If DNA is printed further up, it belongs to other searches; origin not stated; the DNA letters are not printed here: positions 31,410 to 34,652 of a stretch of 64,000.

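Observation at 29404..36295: Liv-type ABC importer collapsed into three giant genes, including an MFS::LivF::LivG triple fusion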

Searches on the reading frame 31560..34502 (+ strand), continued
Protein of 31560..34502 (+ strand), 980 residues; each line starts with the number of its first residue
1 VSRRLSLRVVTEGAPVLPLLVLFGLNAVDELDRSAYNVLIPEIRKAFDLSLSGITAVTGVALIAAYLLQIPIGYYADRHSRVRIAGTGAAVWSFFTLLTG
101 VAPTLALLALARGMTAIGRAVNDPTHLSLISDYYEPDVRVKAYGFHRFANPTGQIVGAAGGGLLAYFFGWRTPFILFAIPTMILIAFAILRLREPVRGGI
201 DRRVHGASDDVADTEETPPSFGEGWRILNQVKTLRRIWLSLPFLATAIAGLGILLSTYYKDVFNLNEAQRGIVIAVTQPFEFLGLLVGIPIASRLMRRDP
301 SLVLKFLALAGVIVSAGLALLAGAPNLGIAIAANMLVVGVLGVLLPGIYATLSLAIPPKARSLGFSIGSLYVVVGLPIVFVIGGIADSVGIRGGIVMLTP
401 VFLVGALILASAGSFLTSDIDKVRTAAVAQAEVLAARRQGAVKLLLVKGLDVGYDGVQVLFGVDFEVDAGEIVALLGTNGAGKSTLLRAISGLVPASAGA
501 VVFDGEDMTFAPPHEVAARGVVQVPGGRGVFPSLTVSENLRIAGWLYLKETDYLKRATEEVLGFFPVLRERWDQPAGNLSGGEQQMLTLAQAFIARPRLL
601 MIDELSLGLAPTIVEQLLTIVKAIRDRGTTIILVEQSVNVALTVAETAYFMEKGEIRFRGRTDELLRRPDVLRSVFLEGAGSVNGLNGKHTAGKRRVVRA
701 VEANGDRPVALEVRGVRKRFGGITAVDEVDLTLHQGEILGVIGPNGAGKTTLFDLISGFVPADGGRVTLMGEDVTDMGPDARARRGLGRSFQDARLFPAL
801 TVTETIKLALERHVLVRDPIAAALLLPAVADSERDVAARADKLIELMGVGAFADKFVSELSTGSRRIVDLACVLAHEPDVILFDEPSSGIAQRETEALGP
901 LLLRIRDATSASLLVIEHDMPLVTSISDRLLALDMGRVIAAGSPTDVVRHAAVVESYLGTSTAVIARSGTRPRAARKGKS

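Call 5: find_homologous_proteins(query=window:31560-34502:+, max_evalue=1e-10)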
Query window:31560-34502:+ (980 aa): 4710 proteins with E <= 1e-10 among 8000 candidates; the best 120 are listed.
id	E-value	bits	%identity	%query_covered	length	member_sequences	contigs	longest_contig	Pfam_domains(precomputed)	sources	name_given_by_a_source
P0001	0.0e+0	2094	100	100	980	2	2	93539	PF12399.15,PF13604.13,PF00005.34,PF13476.13,PF13555.13,PF13401.13,PF02463.26,PF03137.27,PF07690.22,PF13304.13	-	-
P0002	0.0e+0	1723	81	100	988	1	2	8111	PF12399.15,PF13514.13,PF13604.13,PF00005.34,PF13476.13,PF13555.13,PF13401.13,PF02463.26,PF07690.22,PF13304.13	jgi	jgi:ABC-type branched-subunit amino acid transport system ATPase component/predicted MFS family arab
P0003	0.0e+0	1711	80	100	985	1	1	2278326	PF12399.15,PF13604.13,PF00005.34,PF13476.13,PF13555.13,PF02463.26,PF07690.22,PF13304.13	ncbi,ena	-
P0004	0.0e+0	1706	81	100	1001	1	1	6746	PF12399.15,PF13604.13,PF00005.34,PF13476.13,PF13555.13,PF13401.13,PF02463.26,PF07690.22,PF13304.13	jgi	jgi:branched-chain amino acid transport system ATP-binding protein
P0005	0.0e+0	1698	80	100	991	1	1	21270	PF12399.15,PF13604.13,PF00005.34,PF13476.13,PF13555.13,PF13401.13,PF02463.26,PF07690.22,PF13304.13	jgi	jgi:branched-chain amino acid transport system ATP-binding protein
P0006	0.0e+0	1697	80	100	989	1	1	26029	PF12399.15,PF13514.13,PF13604.13,PF00005.34,PF13476.13,PF13555.13,PF13401.13,PF02463.26,PF07690.22,PF13304.13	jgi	jgi:branched-chain amino acid transport system ATP-binding protein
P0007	0.0e+0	1474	70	100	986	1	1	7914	PF06414.19,PF13604.13,PF00005.34,PF13175.13,PF13476.13,PF13555.13,PF02463.26,PF07690.22,PF13304.13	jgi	jgi:branched-chain amino acid transport system ATP-binding protein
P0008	0.0e+0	1469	69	99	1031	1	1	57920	PF12399.15,PF13604.13,PF00005.34,PF13175.13,PF13476.13,PF13555.13,PF00083.31,PF07690.22,PF13304.13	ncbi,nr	ncbi:MAG TPA: MFS transporter [Acidimicrobiales bacterium]|nr:MFS transporter [Acidimicrobiales bact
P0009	0.0e+0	1457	70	99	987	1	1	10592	PF12399.15,PF13604.13,PF00005.34,PF13476.13,PF13555.13,PF03137.27,PF07690.22,PF13304.13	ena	-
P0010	0.0e+0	1441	69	99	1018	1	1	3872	PF12399.15,PF13604.13,PF00005.34,PF13476.13,PF13555.13,PF13401.13,PF02463.26,PF00083.31,PF07690.22,PF13304.13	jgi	jgi:ABC-type branched-subunit amino acid transport system ATPase component/MFS family permease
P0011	0.0e+0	1428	67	98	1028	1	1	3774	PF13604.13,PF00005.34,PF13175.13,PF13476.13,PF13555.13,PF13401.13,PF02463.26,PF00083.31,PF07690.22,PF13304.13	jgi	jgi:ABC-type branched-subunit amino acid transport system ATPase component/sugar phosphate permease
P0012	0.0e+0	1422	68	98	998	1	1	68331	PF12399.15,PF13604.13,PF00005.34,PF13476.13,PF13555.13,PF02463.26,PF07690.22,PF13304.13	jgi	jgi:ABC-type branched-subunit amino acid transport system ATPase component/predicted MFS family arab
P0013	0.0e+0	1416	68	96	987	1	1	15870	PF12399.15,PF13514.13,PF13604.13,PF00005.34,PF13175.13,PF13476.13,PF13555.13,PF02463.26,PF00083.31,PF07690.22,PF13304.13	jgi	jgi:ABC-type branched-subunit amino acid transport system ATPase component/predicted MFS family arab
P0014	0.0e+0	1413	68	96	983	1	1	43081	PF12399.15,PF13604.13,PF00005.34,PF13175.13,PF13476.13,PF13555.13,PF02463.26,PF00083.31,PF07690.22,PF13304.13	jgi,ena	-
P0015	0.0e+0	1407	68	99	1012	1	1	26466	PF12399.15,PF13604.13,PF00005.34,PF13476.13,PF13555.13,PF02463.26,PF07690.22,PF13304.13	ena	-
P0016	0.0e+0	1401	68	98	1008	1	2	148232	PF12399.15,PF13604.13,PF00005.34,PF13476.13,PF13555.13,PF02463.26,PF07690.22,PF13304.13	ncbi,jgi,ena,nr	ncbi:MAG TPA: MFS transporter [Acidimicrobiales bacterium]|jgi:ABC-type branched-subunit amino acid 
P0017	0.0e+0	1396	68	98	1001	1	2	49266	PF12399.15,PF13604.13,PF00005.34,PF13476.13,PF13555.13,PF03137.27,PF07690.22,PF13304.13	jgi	jgi:ABC-type branched-subunit amino acid transport system ATPase component/predicted MFS family arab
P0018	0.0e+0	1395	67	99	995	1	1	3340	PF12399.15,PF13604.13,PF00005.34,PF13476.13,PF13555.13,PF02463.26,PF00083.31,PF07690.22,PF13304.13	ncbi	ncbi:MAG: MFS transporter [Actinomycetota bacterium]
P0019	0.0e+0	1392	67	100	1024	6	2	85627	PF12399.15,PF13604.13,PF00005.34,PF13476.13,PF13555.13,PF02463.26,PF00083.31,PF07690.22,PF13304.13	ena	-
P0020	0.0e+0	1391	67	99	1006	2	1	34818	PF12399.15,PF13604.13,PF00005.34,PF13476.13,PF13555.13,PF02463.26,PF07690.22,PF13304.13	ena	-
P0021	0.0e+0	1390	67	99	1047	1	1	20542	PF12399.15,PF13604.13,PF00005.34,PF13175.13,PF13476.13,PF13555.13,PF07690.22,PF13304.13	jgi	-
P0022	0.0e+0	1388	67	99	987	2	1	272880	PF12399.15,PF13604.13,PF00005.34,PF13476.13,PF13555.13,PF13401.13,PF07690.22,PF13304.13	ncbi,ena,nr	ncbi:MAG TPA: MFS transporter [Actinomycetota bacterium]|nr:MFS transporter [Actinomycetota bacteriu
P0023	0.0e+0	1387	67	99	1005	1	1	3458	PF12399.15,PF13604.13,PF00005.34,PF13476.13,PF13555.13,PF03193.23,PF00083.31,PF03137.27,PF07690.22,PF13304.13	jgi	jgi:ABC-type branched-subunit amino acid transport system ATPase component/predicted MFS family arab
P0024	0.0e+0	1385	66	100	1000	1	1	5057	PF12399.15,PF13604.13,PF00005.34,PF13476.13,PF13555.13,PF07690.22,PF13304.13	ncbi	-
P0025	0.0e+0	1385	67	100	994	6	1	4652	PF12399.15,PF13604.13,PF00005.34,PF13476.13,PF13555.13,PF13401.13,PF07690.22,PF13304.13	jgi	jgi:branched-chain amino acid transport system ATP-binding protein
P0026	0.0e+0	1385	67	100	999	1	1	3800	PF12399.15,PF13604.13,PF00005.34,PF13476.13,PF13555.13,PF00083.31,PF07690.22,PF13304.13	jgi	jgi:ABC-type branched-subunit amino acid transport system ATPase component/MFS family permease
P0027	0.0e+0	1384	67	99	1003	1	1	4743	PF12399.15,PF13604.13,PF00005.34,PF13476.13,PF13555.13,PF02463.26,PF07690.22,PF13304.13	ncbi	ncbi:MAG: MFS transporter [Acidimicrobiales bacterium]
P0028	0.0e+0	1384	67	98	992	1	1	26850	PF12399.15,PF13604.13,PF00005.34,PF13476.13,PF13555.13,PF03137.27,PF07690.22,PF13304.13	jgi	jgi:ABC-type branched-subunit amino acid transport system ATPase component/predicted MFS family arab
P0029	0.0e+0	1383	67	100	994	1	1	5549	PF12399.15,PF13604.13,PF00005.34,PF13476.13,PF13555.13,PF13401.13,PF00083.31,PF07690.22,PF13304.13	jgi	jgi:branched-chain amino acid transport system ATP-binding protein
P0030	0.0e+0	1383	67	99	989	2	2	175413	PF12399.15,PF13604.13,PF00005.34,PF13476.13,PF13555.13,PF07690.22,PF13304.13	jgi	jgi:branched-chain amino acid transport system ATP-binding protein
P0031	0.0e+0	1382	67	99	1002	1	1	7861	PF12399.15,PF13604.13,PF00005.34,PF13476.13,PF13555.13,PF07690.22,PF13304.13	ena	-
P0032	0.0e+0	1379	67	100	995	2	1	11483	PF12399.15,PF13604.13,PF00005.34,PF13175.13,PF13476.13,PF13555.13,PF00083.31,PF07690.22,PF13304.13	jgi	jgi:ABC-type branched-subunit amino acid transport system ATPase component/sugar phosphate permease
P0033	0.0e+0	1379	67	99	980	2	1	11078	PF12399.15,PF13514.13,PF13604.13,PF00005.34,PF13476.13,PF13555.13,PF13401.13,PF02463.26,PF00083.31,PF07690.22,PF13304.13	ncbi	ncbi:MAG: hypothetical protein QOG87_3437 [Actinomycetota bacterium]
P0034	0.0e+0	1378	68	99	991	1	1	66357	PF12399.15,PF13604.13,PF00005.34,PF13476.13,PF13555.13,PF07690.22,PF13304.13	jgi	jgi:ABC-type branched-subunit amino acid transport system ATPase component/predicted MFS family arab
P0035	0.0e+0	1378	66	99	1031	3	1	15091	PF12399.15,PF13604.13,PF00005.34,PF13175.13,PF13476.13,PF13555.13,PF02463.26,PF00083.31,PF07690.22,PF13304.13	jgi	jgi:branched-chain amino acid transport system ATP-binding protein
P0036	0.0e+0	1377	67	99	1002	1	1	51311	PF12399.15,PF13514.13,PF13604.13,PF00005.34,PF13476.13,PF13555.13,PF02463.26,PF07690.22,PF13304.13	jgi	jgi:ABC-type branched-subunit amino acid transport system ATPase component/predicted MFS family arab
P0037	0.0e+0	1374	67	99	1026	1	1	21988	PF12399.15,PF13514.13,PF13604.13,PF00005.34,PF13476.13,PF13555.13,PF02463.26,PF03137.27,PF07690.22,PF13304.13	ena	-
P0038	0.0e+0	1374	67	99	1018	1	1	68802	PF12399.15,PF13514.13,PF13604.13,PF00005.34,PF13476.13,PF13555.13,PF02463.26,PF07690.22,PF13304.13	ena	-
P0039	0.0e+0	1373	66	100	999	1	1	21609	PF12399.15,PF13604.13,PF00005.34,PF13476.13,PF13555.13,PF00083.31,PF07690.22,PF13304.13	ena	-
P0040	0.0e+0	1372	66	99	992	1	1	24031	PF12399.15,PF13604.13,PF00005.34,PF13476.13,PF13555.13,PF00083.31,PF07690.22,PF13304.13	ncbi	-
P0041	0.0e+0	1371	66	98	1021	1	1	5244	PF12399.15,PF13604.13,PF00005.34,PF13175.13,PF13476.13,PF13555.13,PF02463.26,PF07690.22,PF13304.13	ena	-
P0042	0.0e+0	1370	67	99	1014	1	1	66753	PF12399.15,PF13514.13,PF13604.13,PF00005.34,PF13476.13,PF13555.13,PF03137.27,PF07690.22,PF13304.13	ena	-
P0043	0.0e+0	1370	66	99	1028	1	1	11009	PF12399.15,PF13514.13,PF13604.13,PF00005.34,PF13476.13,PF13555.13,PF02463.26,PF03137.27,PF07690.22,PF13304.13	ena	-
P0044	0.0e+0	1369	68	99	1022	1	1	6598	PF12399.15,PF13514.13,PF13604.13,PF00005.34,PF13476.13,PF13555.13,PF02463.26,PF07690.22,PF13304.13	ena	-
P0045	0.0e+0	1369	67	98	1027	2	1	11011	PF12399.15,PF13514.13,PF13604.13,PF00005.34,PF13476.13,PF13555.13,PF02463.26,PF03137.27,PF07690.22,PF13304.13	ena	-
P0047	0.0e+0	1368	66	100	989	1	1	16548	PF12399.15,PF13604.13,PF00005.34,PF13476.13,PF13555.13,PF00083.31,PF07690.22,PF13304.13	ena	-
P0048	0.0e+0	1368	67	98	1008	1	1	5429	PF12399.15,PF13514.13,PF13604.13,PF00005.34,PF13175.13,PF13476.13,PF13555.13,PF02463.26,PF03137.27,PF07690.22,PF13304.13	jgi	jgi:branched-chain amino acid transport system ATP-binding protein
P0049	0.0e+0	1368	66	99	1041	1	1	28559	PF12399.15,PF13604.13,PF00005.34,PF13476.13,PF13555.13,PF02463.26,PF07690.22,PF13304.13,PF00931.29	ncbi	-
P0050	0.0e+0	1367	66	100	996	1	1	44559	PF12399.15,PF13604.13,PF00005.34,PF13476.13,PF13555.13,PF02463.26,PF00083.31,PF07690.22,PF13304.13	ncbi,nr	ncbi:MAG TPA: MFS transporter [Acidimicrobiales bacterium]|nr:MFS transporter [Acidimicrobiales bact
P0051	0.0e+0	1365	66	99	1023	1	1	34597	PF12399.15,PF13514.13,PF13604.13,PF00005.34,PF13476.13,PF13555.13,PF02463.26,PF03137.27,PF07690.22,PF13304.13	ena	-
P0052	0.0e+0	1365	66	99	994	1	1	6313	PF12399.15,PF13604.13,PF00005.34,PF13476.13,PF13555.13,PF00083.31,PF07690.22,PF13304.13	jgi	jgi:ABC-type branched-subunit amino acid transport system ATPase component/MFS family permease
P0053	0.0e+0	1365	66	100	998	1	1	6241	PF12399.15,PF13604.13,PF00005.34,PF13476.13,PF13555.13,PF07690.22,PF13304.13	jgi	jgi:branched-chain amino acid transport system ATP-binding protein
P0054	0.0e+0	1364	66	98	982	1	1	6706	PF12399.15,PF13604.13,PF00005.34,PF13476.13,PF13555.13,PF07690.22,PF13304.13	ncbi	-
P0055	0.0e+0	1363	66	99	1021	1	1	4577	PF12399.15,PF13604.13,PF00005.34,PF13476.13,PF13555.13,PF07690.22,PF13304.13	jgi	jgi:branched-chain amino acid transport system ATP-binding protein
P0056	0.0e+0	1361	67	99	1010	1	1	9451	PF12399.15,PF13604.13,PF00005.34,PF13476.13,PF13555.13,PF00083.31,PF07690.22,PF13304.13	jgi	jgi:branched-chain amino acid transport system ATP-binding protein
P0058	0.0e+0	1360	66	99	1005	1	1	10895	PF12399.15,PF13604.13,PF00005.34,PF13175.13,PF13476.13,PF13555.13,PF07690.22,PF13304.13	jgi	jgi:ABC-type branched-subunit amino acid transport system ATPase component/MFS family permease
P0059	0.0e+0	1359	65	99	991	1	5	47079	PF12399.15,PF13604.13,PF00005.34,PF13175.13,PF13476.13,PF13555.13,PF02463.26,PF00083.31,PF07690.22,PF13304.13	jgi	jgi:ABC-type branched-subunit amino acid transport system ATPase component/sugar phosphate permease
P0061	0.0e+0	1358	66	99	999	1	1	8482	PF12399.15,PF13604.13,PF00005.34,PF13175.13,PF13476.13,PF13555.13,PF07690.22,PF13304.13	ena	-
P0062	0.0e+0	1358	66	99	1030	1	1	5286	PF12399.15,PF13514.13,PF13604.13,PF00005.34,PF13175.13,PF13476.13,PF13555.13,PF02463.26,PF03137.27,PF07690.22,PF13304.13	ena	-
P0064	0.0e+0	1352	65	99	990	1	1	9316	PF12399.15,PF00005.34,PF13476.13,PF13555.13,PF02463.26,PF00083.31,PF07690.22,PF13304.13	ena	-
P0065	0.0e+0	1352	66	99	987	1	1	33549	PF12399.15,PF13604.13,PF00005.34,PF13476.13,PF13555.13,PF02463.26,PF07690.22,PF13304.13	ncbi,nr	ncbi:MAG TPA: MFS transporter [Acidimicrobiales bacterium]|nr:MFS transporter [Acidimicrobiales bact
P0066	0.0e+0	1352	66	98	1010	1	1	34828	PF12399.15,PF00005.34,PF13476.13,PF13555.13,PF07690.22,PF13304.13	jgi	jgi:branched-chain amino acid transport system ATP-binding protein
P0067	0.0e+0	1352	66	98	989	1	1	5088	PF12399.15,PF13604.13,PF00005.34,PF13175.13,PF13476.13,PF13555.13,PF02463.26,PF00083.31,PF07690.22,PF13304.13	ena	-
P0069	0.0e+0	1349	66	99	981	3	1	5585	PF12399.15,PF13604.13,PF00005.34,PF13175.13,PF13476.13,PF13555.13,PF02463.26,PF07690.22,PF13304.13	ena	-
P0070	0.0e+0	1348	66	100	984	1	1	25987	PF12399.15,PF13604.13,PF00005.34,PF13476.13,PF13555.13,PF07690.22,PF13304.13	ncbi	-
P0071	0.0e+0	1348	64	99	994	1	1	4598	PF12399.15,PF13604.13,PF00005.34,PF13476.13,PF13555.13,PF00083.31,PF07690.22,PF13304.13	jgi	jgi:branched-chain amino acid transport system ATP-binding protein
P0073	0.0e+0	1346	64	99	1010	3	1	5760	PF12399.15,PF04310.19,PF13604.13,PF00005.34,PF13476.13,PF13555.13,PF02463.26,PF07690.22,PF13304.13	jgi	jgi:ABC-type branched-subunit amino acid transport system ATPase component/MFS family permease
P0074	0.0e+0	1346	64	99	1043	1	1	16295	PF12399.15,PF13604.13,PF00005.34,PF13476.13,PF13555.13,PF00083.31,PF07690.22,PF13304.13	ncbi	-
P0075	0.0e+0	1346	64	99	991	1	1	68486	PF12399.15,PF13604.13,PF00005.34,PF13175.13,PF13476.13,PF13555.13,PF02463.26,PF07690.22,PF13304.13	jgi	jgi:branched-chain amino acid transport system ATP-binding protein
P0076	0.0e+0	1342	67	98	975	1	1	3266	PF12399.15,PF13604.13,PF00005.34,PF13476.13,PF13555.13,PF02463.26,PF07690.22,PF13304.13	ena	-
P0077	0.0e+0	1340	65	99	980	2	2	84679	PF12399.15,PF13514.13,PF13604.13,PF05977.20,PF00005.34,PF13476.13,PF13555.13,PF00083.31,PF07690.22,PF13304.13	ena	-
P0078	0.0e+0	1340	67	98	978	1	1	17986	PF12399.15,PF13604.13,PF00005.34,PF13476.13,PF13555.13,PF02463.26,PF00083.31,PF07690.22,PF13304.13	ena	-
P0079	0.0e+0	1340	66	97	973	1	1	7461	PF12399.15,PF13604.13,PF00005.34,PF13476.13,PF13555.13,PF02463.26,PF07690.22,PF13304.13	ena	-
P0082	0.0e+0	1339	66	99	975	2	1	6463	PF12399.15,PF13604.13,PF00005.34,PF13476.13,PF13555.13,PF07690.22,PF13304.13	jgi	jgi:ABC-type branched-subunit amino acid transport system ATPase component/predicted MFS family arab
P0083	0.0e+0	1337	65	99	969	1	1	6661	PF12399.15,PF13604.13,PF00005.34,PF13476.13,PF13555.13,PF02463.26,PF00083.31,PF07690.22,PF13304.13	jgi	jgi:ABC-type branched-subunit amino acid transport system ATPase component/sugar phosphate permease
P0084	0.0e+0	1335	66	99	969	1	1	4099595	PF13604.13,PF00005.34,PF13175.13,PF13476.13,PF13555.13,PF07690.22,PF13304.13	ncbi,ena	-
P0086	0.0e+0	1325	65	99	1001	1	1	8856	PF12399.15,PF13604.13,PF00005.34,PF13476.13,PF13555.13,PF00083.31,PF07690.22,PF13304.13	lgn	-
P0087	0.0e+0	1324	65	99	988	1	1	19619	PF12399.15,PF13604.13,PF00005.34,PF13476.13,PF13555.13,PF07690.22,PF13304.13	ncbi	-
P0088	0.0e+0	1323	64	98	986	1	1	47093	PF12399.15,PF13604.13,PF00005.34,PF13476.13,PF13555.13,PF02463.26,PF07690.22,PF13304.13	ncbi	-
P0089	0.0e+0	1323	64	98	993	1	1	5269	PF12399.15,PF13604.13,PF00005.34,PF13476.13,PF13555.13,PF13401.13,PF00083.31,PF07690.22,PF13304.13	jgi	jgi:ABC-type branched-subunit amino acid transport system ATPase component/MFS family permease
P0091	0.0e+0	1321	66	99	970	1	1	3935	PF12399.15,PF13514.13,PF13604.13,PF00005.34,PF13175.13,PF13476.13,PF13555.13,PF02463.26,PF07690.22,PF13304.13,PF13191.13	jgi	jgi:branched-chain amino acid transport system ATP-binding protein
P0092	0.0e+0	1319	64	100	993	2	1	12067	PF12399.15,PF13604.13,PF00005.34,PF13476.13,PF13555.13,PF07690.22,PF13304.13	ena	-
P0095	0.0e+0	1307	63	99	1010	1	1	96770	PF12399.15,PF13604.13,PF00005.34,PF13476.13,PF13555.13,PF02463.26,PF07690.22,PF13304.13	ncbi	-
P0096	0.0e+0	1303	64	98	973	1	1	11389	PF12399.15,PF13604.13,PF00005.34,PF13476.13,PF13555.13,PF02463.26,PF07690.22,PF13304.13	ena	-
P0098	0.0e+0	1298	62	99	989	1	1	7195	PF12399.15,PF13604.13,PF00005.34,PF13476.13,PF13555.13,PF02463.26,PF07690.22,PF13304.13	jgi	jgi:branched-chain amino acid transport system ATP-binding protein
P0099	0.0e+0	1296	64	99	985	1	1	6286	PF12399.15,PF00005.34,PF13476.13,PF13555.13,PF07690.22,PF13304.13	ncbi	-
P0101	0.0e+0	1289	62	99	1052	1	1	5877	PF12399.15,PF13604.13,PF00005.34,PF13476.13,PF02463.26,PF07690.22,PF13304.13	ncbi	-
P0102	0.0e+0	1288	63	98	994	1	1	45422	PF12399.15,PF13604.13,PF00005.34,PF13476.13,PF13555.13,PF02463.26,PF07690.22,PF13304.13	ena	-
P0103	0.0e+0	1285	62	99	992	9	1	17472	PF12399.15,PF13604.13,PF00005.34,PF13476.13,PF13555.13,PF07690.22,PF13304.13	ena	-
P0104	0.0e+0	1285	62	99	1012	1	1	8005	PF12399.15,PF00005.34,PF13476.13,PF13555.13,PF02463.26,PF07690.22,PF13304.13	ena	-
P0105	0.0e+0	1285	62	99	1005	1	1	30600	PF12399.15,PF13604.13,PF00005.34,PF13476.13,PF13555.13,PF02463.26,PF07690.22,PF13304.13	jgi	jgi:branched-chain amino acid transport system ATP-binding protein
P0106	0.0e+0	1283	62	99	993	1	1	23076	PF12399.15,PF13604.13,PF00005.34,PF13476.13,PF13555.13,PF02463.26,PF00083.31,PF07690.22,PF13304.13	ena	-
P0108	0.0e+0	1280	63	98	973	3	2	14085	PF12399.15,PF13604.13,PF00005.34,PF13476.13,PF13555.13,PF02463.26,PF07690.22,PF13304.13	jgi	jgi:ABC-type branched-subunit amino acid transport system ATPase component/sugar phosphate permease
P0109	0.0e+0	1280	62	99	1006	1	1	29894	PF12399.15,PF13604.13,PF00005.34,PF13175.13,PF13476.13,PF13555.13,PF02463.26,PF00083.31,PF07690.22,PF13304.13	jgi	jgi:ABC-type branched-subunit amino acid transport system ATPase component/predicted MFS family arab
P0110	0.0e+0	1279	61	99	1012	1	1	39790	PF12399.15,PF00005.34,PF13476.13,PF13555.13,PF02463.26,PF07690.22,PF13304.13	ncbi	-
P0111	0.0e+0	1279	63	98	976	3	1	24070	PF12399.15,PF13604.13,PF00005.34,PF13476.13,PF13555.13,PF00004.36,PF02463.26,PF07690.22,PF13304.13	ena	-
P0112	0.0e+0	1277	63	99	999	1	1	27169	PF12399.15,PF13604.13,PF00005.34,PF13476.13,PF13555.13,PF07690.22,PF13304.13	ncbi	ncbi:MAG: MFS transporter [Microthrixaceae bacterium]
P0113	0.0e+0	1277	62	98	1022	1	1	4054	PF12399.15,PF13604.13,PF00005.34,PF13476.13,PF13555.13,PF07690.22,PF13304.13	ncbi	-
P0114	0.0e+0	1272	62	99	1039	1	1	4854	PF12399.15,PF13604.13,PF00005.34,PF13175.13,PF13476.13,PF03092.23,PF13555.13,PF02463.26,PF07690.22,PF13304.13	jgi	jgi:ABC-type branched-subunit amino acid transport system ATPase component/predicted MFS family arab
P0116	0.0e+0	1269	62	99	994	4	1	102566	PF12399.15,PF13604.13,PF00005.34,PF13476.13,PF13555.13,PF02463.26,PF07690.22,PF13304.13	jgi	jgi:ABC-type branched-subunit amino acid transport system ATPase component/MFS family permease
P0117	0.0e+0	1268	62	99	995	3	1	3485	PF12399.15,PF13604.13,PF00005.34,PF13476.13,PF13555.13,PF00083.31,PF07690.22,PF13304.13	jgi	-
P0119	0.0e+0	1263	63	98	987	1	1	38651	PF12399.15,PF13604.13,PF00005.34,PF13476.13,PF13555.13,PF02463.26,PF07690.22,PF13304.13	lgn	-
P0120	0.0e+0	1263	63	98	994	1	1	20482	PF12399.15,PF13604.13,PF00005.34,PF13476.13,PF13555.13,PF07690.22,PF13304.13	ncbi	ncbi:MAG TPA: MFS transporter [Acidimicrobiia bacterium]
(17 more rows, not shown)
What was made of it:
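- At least 120 full-length homologue clusters at 61-81% identity all carry MFS_1 plus two ABC_tran domains (call 5).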
